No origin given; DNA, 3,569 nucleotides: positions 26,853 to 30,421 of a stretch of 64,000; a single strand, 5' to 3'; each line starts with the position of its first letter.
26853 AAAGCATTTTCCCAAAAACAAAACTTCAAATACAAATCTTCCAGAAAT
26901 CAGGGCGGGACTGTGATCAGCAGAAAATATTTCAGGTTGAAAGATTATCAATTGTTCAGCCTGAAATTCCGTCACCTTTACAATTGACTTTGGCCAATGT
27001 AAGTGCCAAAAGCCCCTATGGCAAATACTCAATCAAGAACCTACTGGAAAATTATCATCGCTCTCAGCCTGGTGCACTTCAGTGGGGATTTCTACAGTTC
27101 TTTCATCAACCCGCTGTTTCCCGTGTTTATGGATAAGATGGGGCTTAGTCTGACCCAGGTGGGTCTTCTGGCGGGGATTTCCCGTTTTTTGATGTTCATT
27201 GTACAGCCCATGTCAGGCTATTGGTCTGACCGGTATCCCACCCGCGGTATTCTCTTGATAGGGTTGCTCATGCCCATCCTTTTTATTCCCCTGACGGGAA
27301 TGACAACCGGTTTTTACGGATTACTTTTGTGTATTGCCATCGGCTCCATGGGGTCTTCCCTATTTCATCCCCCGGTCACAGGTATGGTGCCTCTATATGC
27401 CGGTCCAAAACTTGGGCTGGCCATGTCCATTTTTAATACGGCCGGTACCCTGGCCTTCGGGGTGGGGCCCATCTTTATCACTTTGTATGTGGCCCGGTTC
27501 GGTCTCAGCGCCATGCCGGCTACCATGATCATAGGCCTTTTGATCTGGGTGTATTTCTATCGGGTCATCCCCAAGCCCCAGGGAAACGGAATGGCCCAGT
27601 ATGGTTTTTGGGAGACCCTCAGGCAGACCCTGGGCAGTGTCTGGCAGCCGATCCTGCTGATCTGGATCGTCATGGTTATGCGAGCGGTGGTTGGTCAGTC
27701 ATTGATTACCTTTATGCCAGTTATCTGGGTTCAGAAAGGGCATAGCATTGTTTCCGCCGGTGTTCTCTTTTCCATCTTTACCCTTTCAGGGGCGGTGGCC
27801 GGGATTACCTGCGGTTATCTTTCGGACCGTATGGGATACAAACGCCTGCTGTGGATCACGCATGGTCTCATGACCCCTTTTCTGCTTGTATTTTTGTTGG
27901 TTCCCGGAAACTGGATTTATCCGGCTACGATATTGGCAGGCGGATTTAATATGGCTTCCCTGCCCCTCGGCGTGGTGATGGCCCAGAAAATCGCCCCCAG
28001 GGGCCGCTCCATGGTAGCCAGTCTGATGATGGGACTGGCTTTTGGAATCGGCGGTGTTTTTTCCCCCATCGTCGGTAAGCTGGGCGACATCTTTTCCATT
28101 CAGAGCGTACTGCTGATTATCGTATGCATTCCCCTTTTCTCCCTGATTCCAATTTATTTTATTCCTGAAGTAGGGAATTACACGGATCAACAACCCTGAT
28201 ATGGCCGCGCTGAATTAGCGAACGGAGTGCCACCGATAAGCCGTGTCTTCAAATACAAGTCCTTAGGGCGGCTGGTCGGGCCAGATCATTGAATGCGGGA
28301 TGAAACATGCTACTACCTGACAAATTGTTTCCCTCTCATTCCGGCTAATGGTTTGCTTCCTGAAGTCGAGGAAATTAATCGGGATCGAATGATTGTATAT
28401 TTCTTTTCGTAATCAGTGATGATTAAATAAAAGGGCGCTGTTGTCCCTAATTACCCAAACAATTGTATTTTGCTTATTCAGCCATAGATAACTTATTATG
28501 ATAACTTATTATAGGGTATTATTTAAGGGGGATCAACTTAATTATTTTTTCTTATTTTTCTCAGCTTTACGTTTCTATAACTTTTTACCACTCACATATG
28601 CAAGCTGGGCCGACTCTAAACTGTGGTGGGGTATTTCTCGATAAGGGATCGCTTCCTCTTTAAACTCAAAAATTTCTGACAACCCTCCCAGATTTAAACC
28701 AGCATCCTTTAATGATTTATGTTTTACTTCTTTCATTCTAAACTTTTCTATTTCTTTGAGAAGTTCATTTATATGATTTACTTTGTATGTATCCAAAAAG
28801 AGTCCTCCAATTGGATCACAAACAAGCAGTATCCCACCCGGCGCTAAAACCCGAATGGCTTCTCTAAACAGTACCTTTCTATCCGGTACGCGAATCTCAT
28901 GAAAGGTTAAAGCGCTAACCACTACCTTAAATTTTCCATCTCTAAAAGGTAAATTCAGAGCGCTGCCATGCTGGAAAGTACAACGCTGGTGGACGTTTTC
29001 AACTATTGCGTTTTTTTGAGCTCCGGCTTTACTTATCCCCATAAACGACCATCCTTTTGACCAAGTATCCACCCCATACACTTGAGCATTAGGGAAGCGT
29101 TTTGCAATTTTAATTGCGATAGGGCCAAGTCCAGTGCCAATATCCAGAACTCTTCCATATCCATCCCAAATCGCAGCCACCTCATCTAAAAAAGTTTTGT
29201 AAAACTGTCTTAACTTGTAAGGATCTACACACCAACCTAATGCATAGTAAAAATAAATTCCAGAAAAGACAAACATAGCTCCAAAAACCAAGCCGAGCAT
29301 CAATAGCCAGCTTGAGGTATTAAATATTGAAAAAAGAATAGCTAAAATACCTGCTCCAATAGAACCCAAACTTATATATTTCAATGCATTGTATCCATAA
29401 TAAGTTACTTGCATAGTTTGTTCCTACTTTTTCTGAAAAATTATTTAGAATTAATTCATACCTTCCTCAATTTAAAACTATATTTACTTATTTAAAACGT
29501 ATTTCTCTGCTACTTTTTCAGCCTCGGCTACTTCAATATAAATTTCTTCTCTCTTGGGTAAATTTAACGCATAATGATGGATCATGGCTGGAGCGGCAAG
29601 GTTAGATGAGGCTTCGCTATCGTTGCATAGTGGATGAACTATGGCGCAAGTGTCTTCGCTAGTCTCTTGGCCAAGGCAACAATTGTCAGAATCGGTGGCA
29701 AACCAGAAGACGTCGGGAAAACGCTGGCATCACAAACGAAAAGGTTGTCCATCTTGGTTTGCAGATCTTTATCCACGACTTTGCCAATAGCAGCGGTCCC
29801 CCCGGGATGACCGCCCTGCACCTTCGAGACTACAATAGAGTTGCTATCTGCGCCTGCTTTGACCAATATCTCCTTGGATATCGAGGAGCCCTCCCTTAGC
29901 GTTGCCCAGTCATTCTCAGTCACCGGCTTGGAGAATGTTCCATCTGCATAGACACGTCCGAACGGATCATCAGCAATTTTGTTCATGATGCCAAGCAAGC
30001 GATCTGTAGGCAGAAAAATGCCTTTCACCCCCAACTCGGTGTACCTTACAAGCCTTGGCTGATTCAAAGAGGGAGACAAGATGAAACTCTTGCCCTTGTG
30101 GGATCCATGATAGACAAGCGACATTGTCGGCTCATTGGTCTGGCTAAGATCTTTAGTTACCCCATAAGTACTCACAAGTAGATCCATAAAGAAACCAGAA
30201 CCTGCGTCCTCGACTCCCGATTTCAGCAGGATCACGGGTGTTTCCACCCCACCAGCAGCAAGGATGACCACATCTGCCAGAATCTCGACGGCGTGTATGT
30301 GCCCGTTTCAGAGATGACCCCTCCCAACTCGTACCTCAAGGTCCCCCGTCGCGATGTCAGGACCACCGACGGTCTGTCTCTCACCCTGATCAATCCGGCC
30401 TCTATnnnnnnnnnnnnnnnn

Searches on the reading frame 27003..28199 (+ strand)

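Call 45: search_protein_families(library=ncbifam, proteins=[window:27003-28199:+], max_evalue=0.00001)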
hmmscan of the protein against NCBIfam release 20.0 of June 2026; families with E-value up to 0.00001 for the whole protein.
window:27003-28199:+ (398 aa): 3 families
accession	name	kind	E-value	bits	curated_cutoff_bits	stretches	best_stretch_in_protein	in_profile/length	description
TIGR00881.1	2A0104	subfamily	4.9e-10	39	407.75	1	39-365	18-374/379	phosphoglycerate transporter protein PgtP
TIGR00880.1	2_A_01_02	superfamily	5.9e-08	32.9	131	0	64-180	11-128/141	multidrug resistance protein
TIGR00890.1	2A0111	subfamily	6.6e-06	25.3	374.85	1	28-382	17-376/377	oxalate/formate antiport family MFS transporter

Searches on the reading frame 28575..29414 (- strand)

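Call 45: search_protein_families(library=ncbifam, proteins=[window:28575-29414:-], max_evalue=0.00001)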
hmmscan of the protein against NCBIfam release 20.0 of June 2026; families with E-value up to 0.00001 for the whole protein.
window:28575-29414:- (279 aa): 21 families
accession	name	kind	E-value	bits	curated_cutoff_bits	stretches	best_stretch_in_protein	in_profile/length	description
NF043040.1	corrin_prot_MT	hypoth_equivalog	2.3e-14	53.4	180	1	78-200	33-149/216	corrinoid protein-associated methyltransferase CpaM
NF041537.1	ArsM_AhpD_UU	exception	6.9e-13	48.1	510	1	87-202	78-184/345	arsenite methyltransferase/AhpD domain selenoprotein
TIGR01934.1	MenG_MenH_UbiE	subfamily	7.8e-12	45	158.35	1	88-201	42-144/223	ubiquinone/menaquinone biosynthesis methyltransferase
NF040539.1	AST_met_ArsM_2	exception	1.5e-11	44.7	240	1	87-200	58-165/262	putative arsinothricin biosynthesis methyltransferase ArsM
NF041536.1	ArsM_DUF2284_UU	exception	3.9e-10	38.7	575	1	87-202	78-184/459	arsenite methyltransferase/DUF2284 domain selenoprotein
NF047649.1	MTase_UXPK_star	exception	8.9e-09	34.8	460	1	88-203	80-186/283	methyltransferase/UXPK-star double selenoprotein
NF052510.1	methyltran_MpqE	exception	1.1e-08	34.7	335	1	50-199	12-151/234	methyl-plastoquinone biosynthesis methyltransferase MpqE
NF001244.0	PRK00216.1-5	equivalog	1.5e-08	34.3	216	1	88-200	51-155/236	bifunctional demethylmenaquinone methyltransferase/2-methoxy-6-polyprenyl-1,4-benzoquinol methylase UbiE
TIGR02072.1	BioC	equivalog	1.7e-08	34.6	184.95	1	86-200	35-134/244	malonyl-ACP O-methyltransferase BioC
NF008823.0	PRK11873.1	subfamily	1.9e-08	34.1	263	1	87-200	79-183/272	arsenite methyltransferase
NF001242.0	PRK00216.1-3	equivalog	2.1e-08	33.9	351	1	86-198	71-175/258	bifunctional demethylmenaquinone methyltransferase/2-methoxy-6-polyprenyl-1,4-benzoquinol methylase UbiE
TIGR02752.1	MenG_heptapren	equivalog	3.2e-08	33.4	419.85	1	87-199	47-150/231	demethylmenaquinone methyltransferase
NF001243.0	PRK00216.1-4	equivalog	3.3e-08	33.1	235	1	88-198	50-151/237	demethylmenaquinone methyltransferase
TIGR03534.1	RF_mod_PrmC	equivalog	4.8e-08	32.8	199.1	1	87-167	90-162/253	peptide chain release factor N(5)-glutamine methyltransferase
NF001240.0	PRK00216.1-1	equivalog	9.1e-08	31.4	378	1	68-200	47-170/251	bifunctional demethylmenaquinone methyltransferase/2-methoxy-6-polyprenyl-1,4-benzoquinol methylase UbiE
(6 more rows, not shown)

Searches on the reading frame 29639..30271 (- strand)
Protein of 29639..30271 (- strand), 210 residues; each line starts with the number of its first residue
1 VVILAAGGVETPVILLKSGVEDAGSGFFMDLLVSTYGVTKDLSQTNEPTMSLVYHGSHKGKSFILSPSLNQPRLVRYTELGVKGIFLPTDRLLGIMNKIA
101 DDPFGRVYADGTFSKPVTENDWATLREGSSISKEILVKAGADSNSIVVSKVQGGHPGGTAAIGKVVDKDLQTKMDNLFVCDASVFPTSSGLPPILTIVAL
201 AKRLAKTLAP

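Call 45: search_protein_families(library=ncbifam, proteins=[window:29639-30271:-], max_evalue=0.00001)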
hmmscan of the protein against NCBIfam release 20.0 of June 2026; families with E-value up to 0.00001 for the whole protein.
window:29639-30271:- (210 aa): 2 families
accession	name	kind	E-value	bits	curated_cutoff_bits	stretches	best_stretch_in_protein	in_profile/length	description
NF038210.1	GMC_mycofac_3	equivalog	6.9e-08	31.8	300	1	104-206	313-410/418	mycofactocin system GMC family oxidoreductase MftG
TIGR03970.1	mycofact_MftG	equivalog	1e-06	28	387.45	0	120-208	380-486/487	mycofactocin dehydrogenase MftG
